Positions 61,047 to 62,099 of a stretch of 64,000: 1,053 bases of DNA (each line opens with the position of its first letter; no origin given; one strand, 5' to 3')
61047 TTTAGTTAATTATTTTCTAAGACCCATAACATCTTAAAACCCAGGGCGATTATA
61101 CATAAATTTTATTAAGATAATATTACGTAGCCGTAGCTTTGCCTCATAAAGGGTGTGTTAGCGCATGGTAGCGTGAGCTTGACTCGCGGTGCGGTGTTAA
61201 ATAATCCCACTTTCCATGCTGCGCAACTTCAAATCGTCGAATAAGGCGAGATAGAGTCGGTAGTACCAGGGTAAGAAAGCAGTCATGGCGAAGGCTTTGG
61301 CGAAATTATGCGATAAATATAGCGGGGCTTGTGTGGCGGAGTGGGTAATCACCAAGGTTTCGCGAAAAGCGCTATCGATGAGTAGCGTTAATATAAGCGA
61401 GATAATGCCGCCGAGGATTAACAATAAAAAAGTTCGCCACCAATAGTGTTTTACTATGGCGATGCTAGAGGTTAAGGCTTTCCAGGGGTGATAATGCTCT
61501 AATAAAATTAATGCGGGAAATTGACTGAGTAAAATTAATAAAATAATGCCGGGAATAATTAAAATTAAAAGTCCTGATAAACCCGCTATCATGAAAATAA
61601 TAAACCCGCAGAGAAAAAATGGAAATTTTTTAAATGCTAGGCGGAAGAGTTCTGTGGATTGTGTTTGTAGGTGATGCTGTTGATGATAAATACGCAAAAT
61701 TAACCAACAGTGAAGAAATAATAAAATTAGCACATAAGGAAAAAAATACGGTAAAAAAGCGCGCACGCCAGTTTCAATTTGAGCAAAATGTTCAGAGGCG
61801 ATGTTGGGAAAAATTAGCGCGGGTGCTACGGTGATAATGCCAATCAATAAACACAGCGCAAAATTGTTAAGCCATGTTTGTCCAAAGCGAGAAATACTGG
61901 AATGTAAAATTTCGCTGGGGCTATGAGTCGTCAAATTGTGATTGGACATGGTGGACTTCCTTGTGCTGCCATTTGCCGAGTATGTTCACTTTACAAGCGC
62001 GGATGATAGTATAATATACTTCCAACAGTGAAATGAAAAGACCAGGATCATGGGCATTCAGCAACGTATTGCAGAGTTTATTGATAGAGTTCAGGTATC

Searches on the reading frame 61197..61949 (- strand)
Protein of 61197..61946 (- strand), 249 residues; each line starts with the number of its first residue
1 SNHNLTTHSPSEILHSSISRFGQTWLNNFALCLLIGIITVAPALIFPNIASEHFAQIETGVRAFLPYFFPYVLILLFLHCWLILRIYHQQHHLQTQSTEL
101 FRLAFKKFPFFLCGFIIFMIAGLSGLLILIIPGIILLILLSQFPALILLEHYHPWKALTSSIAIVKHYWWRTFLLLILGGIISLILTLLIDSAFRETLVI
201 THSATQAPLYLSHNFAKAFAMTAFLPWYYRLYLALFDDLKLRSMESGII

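Call 9: search_protein_families(library=pfam, proteins=[window:61197-61946:-], max_evalue=0.1)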
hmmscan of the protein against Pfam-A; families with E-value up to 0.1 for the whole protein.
window:61197-61946:- (249 aa): 1 family
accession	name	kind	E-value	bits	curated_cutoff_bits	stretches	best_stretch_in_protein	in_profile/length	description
PF06790.16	UPF0259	-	0.0031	17.8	31.4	1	109-233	131-247/248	Uncharacterised protein family (UPF0259)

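Call 10: search_protein_families(library=ncbifam, proteins=[window:61197-61946:-], max_evalue=0.1)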
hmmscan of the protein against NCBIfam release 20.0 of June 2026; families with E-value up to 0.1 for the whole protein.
window:61197-61946:- (249 aa): 1 family
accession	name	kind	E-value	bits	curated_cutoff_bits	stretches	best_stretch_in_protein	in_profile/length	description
NF002774.0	PRK02868.1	equivalog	0.0017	18.1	227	1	98-234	116-244/248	YciC family protein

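Call 14: find_encoding_contigs(protein=window:61197-61946:-, flank=10000, max_places=3)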
Protein window:61197-61946:- (249 aa): no gene with exactly this product is on record in the collection.

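Call 16: find_encoding_contigs(protein=window:61200-61949:-, flank=10000, max_places=3)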
Protein window:61200-61949:- (250 aa): no gene with exactly this product is on record in the collection.
